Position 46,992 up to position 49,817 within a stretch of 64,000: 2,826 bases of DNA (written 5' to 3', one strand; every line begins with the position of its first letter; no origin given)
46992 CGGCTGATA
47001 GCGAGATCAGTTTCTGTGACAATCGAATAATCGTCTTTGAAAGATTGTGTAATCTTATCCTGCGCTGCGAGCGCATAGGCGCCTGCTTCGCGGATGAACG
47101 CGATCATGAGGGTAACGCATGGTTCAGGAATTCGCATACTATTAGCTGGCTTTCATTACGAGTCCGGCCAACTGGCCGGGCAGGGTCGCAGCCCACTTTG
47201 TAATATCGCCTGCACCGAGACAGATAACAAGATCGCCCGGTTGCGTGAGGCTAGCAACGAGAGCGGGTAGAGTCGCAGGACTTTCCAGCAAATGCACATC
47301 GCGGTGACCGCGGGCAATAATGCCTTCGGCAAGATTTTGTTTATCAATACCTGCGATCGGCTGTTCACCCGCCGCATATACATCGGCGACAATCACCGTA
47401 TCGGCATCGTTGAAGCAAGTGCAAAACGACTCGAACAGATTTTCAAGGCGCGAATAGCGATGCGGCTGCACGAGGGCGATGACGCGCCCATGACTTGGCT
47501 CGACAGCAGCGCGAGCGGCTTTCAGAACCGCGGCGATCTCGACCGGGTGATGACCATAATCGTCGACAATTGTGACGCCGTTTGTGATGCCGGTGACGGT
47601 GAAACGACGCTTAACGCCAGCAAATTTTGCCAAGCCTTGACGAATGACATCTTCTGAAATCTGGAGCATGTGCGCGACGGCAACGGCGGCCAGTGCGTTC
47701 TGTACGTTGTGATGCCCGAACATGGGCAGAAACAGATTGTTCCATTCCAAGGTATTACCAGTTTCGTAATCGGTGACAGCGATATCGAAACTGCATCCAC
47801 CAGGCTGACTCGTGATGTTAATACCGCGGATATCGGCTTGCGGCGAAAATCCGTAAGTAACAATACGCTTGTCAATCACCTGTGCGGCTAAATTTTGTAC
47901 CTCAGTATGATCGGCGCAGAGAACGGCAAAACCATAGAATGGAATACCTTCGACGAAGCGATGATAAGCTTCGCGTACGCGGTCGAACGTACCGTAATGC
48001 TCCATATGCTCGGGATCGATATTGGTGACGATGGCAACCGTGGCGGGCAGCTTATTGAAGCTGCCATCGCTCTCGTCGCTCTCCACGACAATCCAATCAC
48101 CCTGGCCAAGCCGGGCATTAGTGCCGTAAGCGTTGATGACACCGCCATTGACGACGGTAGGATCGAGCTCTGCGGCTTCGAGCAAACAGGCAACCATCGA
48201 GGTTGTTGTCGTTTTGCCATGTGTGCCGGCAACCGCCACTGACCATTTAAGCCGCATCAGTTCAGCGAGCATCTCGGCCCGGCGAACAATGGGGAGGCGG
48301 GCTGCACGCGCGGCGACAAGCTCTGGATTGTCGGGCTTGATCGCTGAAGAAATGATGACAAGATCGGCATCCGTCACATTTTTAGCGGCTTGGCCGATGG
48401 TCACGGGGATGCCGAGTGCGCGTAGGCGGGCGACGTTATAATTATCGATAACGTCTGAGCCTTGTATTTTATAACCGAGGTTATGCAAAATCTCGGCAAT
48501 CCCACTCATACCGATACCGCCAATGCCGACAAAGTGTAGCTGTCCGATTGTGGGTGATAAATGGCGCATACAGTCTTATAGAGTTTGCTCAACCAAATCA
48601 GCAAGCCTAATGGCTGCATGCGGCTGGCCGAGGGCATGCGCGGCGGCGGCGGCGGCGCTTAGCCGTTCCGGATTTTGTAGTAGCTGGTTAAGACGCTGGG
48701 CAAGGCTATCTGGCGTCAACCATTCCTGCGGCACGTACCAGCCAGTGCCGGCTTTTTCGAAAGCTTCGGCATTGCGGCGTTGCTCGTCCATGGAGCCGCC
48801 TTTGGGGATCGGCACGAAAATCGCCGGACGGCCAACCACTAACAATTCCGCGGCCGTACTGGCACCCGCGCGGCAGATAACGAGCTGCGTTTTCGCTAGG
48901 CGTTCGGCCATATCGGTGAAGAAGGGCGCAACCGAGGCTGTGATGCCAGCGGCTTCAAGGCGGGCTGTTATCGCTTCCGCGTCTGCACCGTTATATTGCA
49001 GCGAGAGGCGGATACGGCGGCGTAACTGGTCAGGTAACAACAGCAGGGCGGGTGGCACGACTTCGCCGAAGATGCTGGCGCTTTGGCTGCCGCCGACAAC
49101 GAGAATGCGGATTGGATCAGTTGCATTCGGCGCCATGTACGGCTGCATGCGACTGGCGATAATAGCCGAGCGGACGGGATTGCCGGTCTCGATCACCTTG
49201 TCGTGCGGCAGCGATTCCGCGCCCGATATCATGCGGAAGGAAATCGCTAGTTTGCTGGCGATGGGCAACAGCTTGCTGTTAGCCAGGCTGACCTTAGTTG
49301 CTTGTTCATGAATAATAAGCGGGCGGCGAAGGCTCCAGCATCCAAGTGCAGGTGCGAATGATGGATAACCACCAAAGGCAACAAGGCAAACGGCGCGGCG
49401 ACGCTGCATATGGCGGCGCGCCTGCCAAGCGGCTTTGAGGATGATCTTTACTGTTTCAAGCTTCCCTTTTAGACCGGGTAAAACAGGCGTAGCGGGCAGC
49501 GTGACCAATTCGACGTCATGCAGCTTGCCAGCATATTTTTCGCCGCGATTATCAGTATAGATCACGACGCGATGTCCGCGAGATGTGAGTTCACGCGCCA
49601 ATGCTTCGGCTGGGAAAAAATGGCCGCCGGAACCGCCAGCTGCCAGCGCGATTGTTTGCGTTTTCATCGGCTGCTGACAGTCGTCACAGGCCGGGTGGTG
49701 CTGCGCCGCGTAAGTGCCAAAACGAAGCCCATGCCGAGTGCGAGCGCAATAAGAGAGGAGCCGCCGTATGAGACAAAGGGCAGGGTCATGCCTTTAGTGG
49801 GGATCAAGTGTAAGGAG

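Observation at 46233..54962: Rearranged dcw cluster: no murF between murE and mraY, IMPase-family gene where murB-ddl normally sit, CMD-family gene between ftsZ and lpxC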

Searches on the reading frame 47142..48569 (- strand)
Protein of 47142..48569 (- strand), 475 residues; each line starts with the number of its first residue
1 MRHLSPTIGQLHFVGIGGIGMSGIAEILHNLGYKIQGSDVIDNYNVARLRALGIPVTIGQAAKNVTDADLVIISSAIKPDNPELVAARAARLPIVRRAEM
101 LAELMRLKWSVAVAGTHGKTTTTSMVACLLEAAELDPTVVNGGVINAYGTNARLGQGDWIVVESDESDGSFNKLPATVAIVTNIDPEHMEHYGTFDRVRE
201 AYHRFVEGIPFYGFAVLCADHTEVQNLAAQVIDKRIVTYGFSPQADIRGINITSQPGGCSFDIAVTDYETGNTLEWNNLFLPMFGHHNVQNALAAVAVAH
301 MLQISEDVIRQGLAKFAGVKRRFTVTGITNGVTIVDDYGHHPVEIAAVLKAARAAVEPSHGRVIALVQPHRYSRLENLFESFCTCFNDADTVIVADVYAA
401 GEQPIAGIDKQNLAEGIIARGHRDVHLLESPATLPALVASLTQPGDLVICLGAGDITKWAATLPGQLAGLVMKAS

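Call 3: search_protein_families(library=pfam, proteins=[window:47142-48569:-])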
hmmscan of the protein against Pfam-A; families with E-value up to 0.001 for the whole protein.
window:47142-48569:- (475 aa): 3 families
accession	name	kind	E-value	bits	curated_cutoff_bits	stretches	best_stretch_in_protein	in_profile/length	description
PF01225.30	Mur_ligase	-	5.3e-32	110.5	21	1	11-108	2-94/95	Mur ligase family, catalytic domain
PF08245.18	Mur_ligase_M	-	8.3e-29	101.4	24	1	113-299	1-200/200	Mur ligase middle domain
PF02875.26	Mur_ligase_C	-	1.3e-19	71.7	28.4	1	321-454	1-127/127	Mur ligase, glutamate ligase domain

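Call 6: search_protein_families(library=ncbifam, proteins=[window:47142-48569:-], max_evalue=0.01)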
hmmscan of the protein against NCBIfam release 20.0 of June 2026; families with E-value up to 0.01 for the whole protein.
window:47142-48569:- (475 aa): 30 families (the best 25 are shown)
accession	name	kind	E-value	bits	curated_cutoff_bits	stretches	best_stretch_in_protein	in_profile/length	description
TIGR01082.1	murC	equivalog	1e-161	539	335.1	1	11-462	2-447/449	UDP-N-acetylmuramate--L-alanine ligase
NF011171.0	PRK14573.1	equivalog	1.7e-90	304.1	1015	1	10-459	6-440/809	bifunctional UDP-N-acetylmuramate--L-alanine ligase/D-alanine--D-alanine ligase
TIGR01081.1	mpl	equivalog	1.4e-54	185.8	388.7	1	11-394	2-384/448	UDP-N-acetylmuramate:L-alanyl-gamma-D-glutamyl-meso-diaminopimelate ligase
NF053645.1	pMurC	equivalog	3.4e-30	105.2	560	2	14-266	4-266/492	pseudomurein biosynthesis peptide ligase pMurC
TIGR01087.1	murD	equivalog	1e-28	100.6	211.95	1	14-357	5-336/441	UDP-N-acetylmuramoyl-L-alanine--D-glutamate ligase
NF001126.0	PRK00139.1-4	equivalog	2.4e-27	95.6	373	1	177-364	195-371/486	UDP-N-acetylmuramoyl-L-alanyl-D-glutamate--2,6-diaminopimelate ligase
TIGR01143.1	murF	subfamily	6.3e-27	94.6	288.6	1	84-342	51-308/418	UDP-N-acetylmuramoyl-tripeptide--D-alanyl-D-alanine ligase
NF008896.0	PRK11929.1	equivalog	1.8e-24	85.7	1023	1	102-338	595-841/965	bifunctional UDP-N-acetylmuramoyl-L-alanyl-D-glutamate--2,6-diaminopimelate ligase MurE/UDP-N-acetylmuramoyl-tripeptide--D-alanyl-D-alanine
TIGR01085.1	murE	subfamily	3.6e-23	82.2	257.3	2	177-366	179-363/472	UDP-N-acetylmuramyl-tripeptide synthetase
NF001124.0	PRK00139.1-2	equivalog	5.1e-23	81.6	476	1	176-454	199-468/500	UDP-N-acetylmuramoyl-L-alanyl-D-glutamate--2,6-diaminopimelate ligase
NF053648.1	pMurE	equivalog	3e-21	75.7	600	1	175-377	189-369/464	pseudomurein biosynthesis peptide ligase pMurE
NF010623.0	PRK14016.1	subfamily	1.7e-19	69.5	877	1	176-451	566-849/871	cyanophycin synthetase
NF053647.1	pMurD2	equivalog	2.9e-17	62.7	550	2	14-209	6-207/405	pseudomurein biosynthesis peptide ligase pMurD2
NF008041.0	PRK10773.1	equivalog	1.2e-16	60.5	551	1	69-338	63-333/453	UDP-N-acetylmuramoyl-tripeptide--D-alanyl-D-alanine ligase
TIGR02068.2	cya_phycin_syn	equivalog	1.9e-16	59.3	850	1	176-387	565-786/862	cyanophycin synthetase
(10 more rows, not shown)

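Call 21: find_homologous_proteins(query=window:47142-48569:-, max_evalue=1e-50)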
Query window:47142-48569:- (475 aa): 8000 proteins with E <= 1e-50 among 8000 candidates; the best 120 are listed.
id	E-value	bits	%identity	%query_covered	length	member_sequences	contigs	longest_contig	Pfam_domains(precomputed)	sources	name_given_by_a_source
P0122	0.0e+0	1066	100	100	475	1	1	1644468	PF02875.27,PF08245.19,PF01225.31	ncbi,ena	-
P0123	3.1e-243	826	73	100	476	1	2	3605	PF02875.27,PF08245.19,PF01225.31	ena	-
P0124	1.0e-212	725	68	99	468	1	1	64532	PF02875.27,PF08245.19,PF01225.31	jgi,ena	-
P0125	1.3e-211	721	69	99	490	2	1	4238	PF02875.27,PF08245.19,PF01225.31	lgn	-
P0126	4.1e-210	717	66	99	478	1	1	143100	PF02875.27,PF08245.19,PF01225.31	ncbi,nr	ncbi:MAG: UDP-N-acetylmuramate--L-alanine ligase [Rhodospirillales bacterium]|nr:UDP-N-acetylmuramat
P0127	3.0e-209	714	66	99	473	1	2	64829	PF02875.27,PF08245.19,PF01225.31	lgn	-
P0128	3.1e-208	710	67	98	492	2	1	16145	PF02875.27,PF08245.19,PF01225.31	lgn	-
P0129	3.6e-208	710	66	99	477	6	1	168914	PF02875.27,PF08245.19,PF01225.31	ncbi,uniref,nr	ncbi:UDP-N-acetylmuramate--L-alanine ligase [Niveispirillum sp. SYP-B3756]|uniref:UDP-N-acetylmurama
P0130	6.1e-208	709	66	99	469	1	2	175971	PF02875.27,PF08245.19,PF01225.31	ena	-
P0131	1.0e-207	709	65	99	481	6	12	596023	PF02875.27,PF08245.19,PF01225.31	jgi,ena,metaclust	metaclust:\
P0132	1.2e-207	708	65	99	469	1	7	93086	PF02875.27,PF08245.19,PF01225.31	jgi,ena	-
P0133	1.4e-207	708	65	99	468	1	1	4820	PF02875.27,PF08245.19,PF01225.31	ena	-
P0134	1.6e-207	708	67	99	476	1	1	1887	PF02875.27,PF08245.19,PF01225.31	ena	-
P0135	2.5e-207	707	66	99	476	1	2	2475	PF02875.27,PF08245.19,PF01225.31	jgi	-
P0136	3.2e-207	707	65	99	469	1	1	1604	PF02875.27,PF08245.19,PF01225.31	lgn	-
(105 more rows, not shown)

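Call 23: find_encoding_contigs(protein=P0123, flank=10000, max_places=3)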
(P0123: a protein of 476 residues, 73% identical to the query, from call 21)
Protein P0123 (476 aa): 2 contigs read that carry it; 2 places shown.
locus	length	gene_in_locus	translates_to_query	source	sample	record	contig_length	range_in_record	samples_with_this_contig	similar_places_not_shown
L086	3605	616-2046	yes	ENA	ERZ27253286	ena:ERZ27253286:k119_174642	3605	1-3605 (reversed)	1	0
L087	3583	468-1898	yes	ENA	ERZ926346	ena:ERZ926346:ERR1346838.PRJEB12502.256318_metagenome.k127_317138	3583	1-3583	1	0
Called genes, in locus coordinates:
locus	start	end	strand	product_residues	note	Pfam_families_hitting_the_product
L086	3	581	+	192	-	?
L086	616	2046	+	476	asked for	PF01225:Mur_ligase, PF08245:Mur_ligase_M, PF02875:Mur_ligase_C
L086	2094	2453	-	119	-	-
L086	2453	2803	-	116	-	-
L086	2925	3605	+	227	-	?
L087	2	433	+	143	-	?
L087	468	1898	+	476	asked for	PF01225:Mur_ligase, PF08245:Mur_ligase_M, PF02875:Mur_ligase_C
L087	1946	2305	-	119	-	-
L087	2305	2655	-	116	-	-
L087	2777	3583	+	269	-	?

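Call 24: find_encoding_contigs(protein=P0124, flank=10000, max_places=2)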
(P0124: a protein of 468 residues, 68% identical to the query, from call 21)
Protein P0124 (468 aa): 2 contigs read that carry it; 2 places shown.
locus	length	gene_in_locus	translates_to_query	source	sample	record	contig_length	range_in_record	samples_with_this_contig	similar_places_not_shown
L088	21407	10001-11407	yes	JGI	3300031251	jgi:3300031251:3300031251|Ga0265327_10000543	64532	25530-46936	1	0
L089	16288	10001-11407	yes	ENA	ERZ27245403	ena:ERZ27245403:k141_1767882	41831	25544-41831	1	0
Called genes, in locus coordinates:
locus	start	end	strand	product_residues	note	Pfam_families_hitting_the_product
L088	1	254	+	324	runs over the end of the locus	PF01795:Methyltransf_5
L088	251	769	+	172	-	-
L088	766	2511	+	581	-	PF03717:PBP_dimer, PF00905:Transpeptidase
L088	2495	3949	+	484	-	PF01225:Mur_ligase, PF08245:Mur_ligase_M, PF02875:Mur_ligase_C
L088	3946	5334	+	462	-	PF01225:Mur_ligase, PF08245:Mur_ligase_M, PF02875:Mur_ligase_C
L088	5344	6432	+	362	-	PF00953:Glycos_transf_4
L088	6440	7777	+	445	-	PF08245:Mur_ligase_M, PF02875:Mur_ligase_C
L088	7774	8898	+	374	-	PF01098:FTSW_RODA_SPOVE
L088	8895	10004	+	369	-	PF03033:Glyco_transf_28, PF04101:Glyco_tran_28_C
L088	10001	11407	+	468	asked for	PF01225:Mur_ligase, PF08245:Mur_ligase_M, PF02875:Mur_ligase_C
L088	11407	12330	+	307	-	PF01565:FAD_binding_4, PF02873:MurB_C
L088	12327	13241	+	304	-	PF01820:Dala_Dala_lig_N, PF07478:Dala_Dala_lig_C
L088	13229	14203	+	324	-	PF08478:POTRA_1, PF03799:FtsQ_DivIB_C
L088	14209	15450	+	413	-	PF14450:FtsA, PF02491:SHS2_FTSA, PF06277:EutA (weak), PF06723:MreB_Mbl, PF14450:FtsA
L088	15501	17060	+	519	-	PF00091:Tubulin, PF12327:FtsZ_C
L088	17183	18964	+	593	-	PF02743:dCache_1, PF22588:dCache_1_like, PF02518:HATPase_c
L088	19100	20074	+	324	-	PF03331:LpxC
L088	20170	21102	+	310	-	PF09976:TPR_21 (faint), PF13512:TPR_18, PF07719:TPR_2 (faint), PF13525:YfiO, PF13174:TPR_6 (faint), PF13428:TPR_14 (faint), PF13432:TPR_16 (faint), PF14559:TPR_19 (faint)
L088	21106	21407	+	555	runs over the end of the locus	PF02463:SMC_N, PF13476:AAA_23 (weak), PF13304:AAA_21 (faint)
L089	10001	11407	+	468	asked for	PF01225:Mur_ligase, PF08245:Mur_ligase_M, PF02875:Mur_ligase_C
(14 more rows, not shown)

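Call 25: find_encoding_contigs(protein=P0128, flank=10000, max_places=2)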
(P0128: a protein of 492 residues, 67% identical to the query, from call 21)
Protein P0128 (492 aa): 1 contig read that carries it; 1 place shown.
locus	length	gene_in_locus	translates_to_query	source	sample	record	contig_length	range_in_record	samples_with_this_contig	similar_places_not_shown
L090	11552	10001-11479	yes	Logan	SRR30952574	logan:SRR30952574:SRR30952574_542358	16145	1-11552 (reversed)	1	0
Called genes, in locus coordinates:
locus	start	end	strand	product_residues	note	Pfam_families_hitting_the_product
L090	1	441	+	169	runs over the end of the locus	-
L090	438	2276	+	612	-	PF03717:PBP_dimer, PF00905:Transpeptidase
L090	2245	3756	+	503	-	PF01225:Mur_ligase, PF08245:Mur_ligase_M, PF02875:Mur_ligase_C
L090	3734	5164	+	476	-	PF01225:Mur_ligase, PF08245:Mur_ligase_M, PF02875:Mur_ligase_C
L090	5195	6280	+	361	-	PF00953:Glycos_transf_4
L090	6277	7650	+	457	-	PF21799:MurD-like_N (weak), PF08245:Mur_ligase_M, PF02875:Mur_ligase_C (weak)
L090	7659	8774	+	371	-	PF01098:FTSW_RODA_SPOVE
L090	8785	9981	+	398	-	PF03033:Glyco_transf_28, PF13579:Glyco_trans_4_4 (weak), PF04101:Glyco_tran_28_C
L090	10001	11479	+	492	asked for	PF01225:Mur_ligase, PF08245:Mur_ligase_M, PF02875:Mur_ligase_C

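Call 27: search_protein_families(library=pfam, proteins=[L087:2777-3583:+, L087:1946-2305:-, L087:2305-2655:-], max_evalue=1)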
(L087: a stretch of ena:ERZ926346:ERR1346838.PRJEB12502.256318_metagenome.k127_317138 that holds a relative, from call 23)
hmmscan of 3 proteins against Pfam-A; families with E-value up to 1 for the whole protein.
L087:2777-3583:+ (269 aa): 3 families
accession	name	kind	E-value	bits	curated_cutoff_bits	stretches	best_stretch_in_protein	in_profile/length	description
PF03799.20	FtsQ_DivIB_C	-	2e-20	74.2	21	1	154-267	1-114/114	Cell division protein FtsQ/DivIB, C-terminal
PF08478.15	POTRA_1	-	3.4e-16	59.7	23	1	84-150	3-69/69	POTRA domain, FtsQ-type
PF06791.18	TMP_2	-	0.22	11.6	30.2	1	51-92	82-123/208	Prophage tail length tape measure protein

L087:1946-2305:- (119 aa): 0 families

L087:2305-2655:- (116 aa): 1 family
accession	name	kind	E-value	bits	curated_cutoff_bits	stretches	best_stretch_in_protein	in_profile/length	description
PF21347.3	DUF3108_like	-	0.058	13.7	27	1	58-75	180-197/199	DUF3108-like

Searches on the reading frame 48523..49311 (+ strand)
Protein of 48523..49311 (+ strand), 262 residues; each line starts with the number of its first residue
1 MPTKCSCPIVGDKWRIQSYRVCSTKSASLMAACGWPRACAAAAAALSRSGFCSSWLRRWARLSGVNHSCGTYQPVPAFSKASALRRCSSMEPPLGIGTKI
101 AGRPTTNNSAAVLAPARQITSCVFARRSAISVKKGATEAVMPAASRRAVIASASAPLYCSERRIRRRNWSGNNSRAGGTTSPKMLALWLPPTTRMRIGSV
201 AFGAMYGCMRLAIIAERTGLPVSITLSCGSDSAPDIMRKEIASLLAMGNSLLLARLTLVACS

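Call 19: search_protein_families(library=pfam, proteins=[window:48523-49311:+], max_evalue=0.00001)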
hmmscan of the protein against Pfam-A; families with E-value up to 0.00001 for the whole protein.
window:48523-49311:+ (262 aa): 0 families

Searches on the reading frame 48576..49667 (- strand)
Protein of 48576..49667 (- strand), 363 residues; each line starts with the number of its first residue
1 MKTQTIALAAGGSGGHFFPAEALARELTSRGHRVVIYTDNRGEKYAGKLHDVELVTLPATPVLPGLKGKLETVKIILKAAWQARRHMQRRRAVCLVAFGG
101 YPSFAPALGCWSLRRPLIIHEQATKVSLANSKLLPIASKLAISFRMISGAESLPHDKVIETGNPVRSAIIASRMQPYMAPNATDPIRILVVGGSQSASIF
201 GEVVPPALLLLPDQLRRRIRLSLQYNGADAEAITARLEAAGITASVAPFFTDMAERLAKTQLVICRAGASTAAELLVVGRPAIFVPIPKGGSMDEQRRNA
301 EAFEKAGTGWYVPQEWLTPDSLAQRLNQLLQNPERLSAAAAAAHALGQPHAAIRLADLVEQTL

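Call 3: search_protein_families(library=pfam, proteins=[window:48576-49667:-])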
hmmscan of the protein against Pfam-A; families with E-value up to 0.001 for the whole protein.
window:48576-49667:- (363 aa): 5 families
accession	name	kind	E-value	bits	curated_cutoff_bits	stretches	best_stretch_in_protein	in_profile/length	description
PF04101.22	Glyco_tran_28_C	-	4.8e-34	118.2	22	1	188-347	2-158/166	Glycosyltransferase family 28 C-terminal domain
PF03033.26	Glyco_transf_28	-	9.5e-24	84.5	26.2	1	6-139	1-136/139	Glycosyltransferase family 28 N-terminal domain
PF13579.12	Glyco_trans_4_4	-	7.9e-07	30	29.7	1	21-127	8-107/158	Glycosyl transferase 4-like domain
PF13439.12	Glyco_transf_4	-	4e-06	27.4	28.5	1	22-120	10-102/170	Glycosyltransferase Family 4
PF06722.18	EryCIII-like_C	-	0.00063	20.2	31.7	0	252-350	40-134/145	Erythromycin biosynthesis protein CIII-like, C-terminal domain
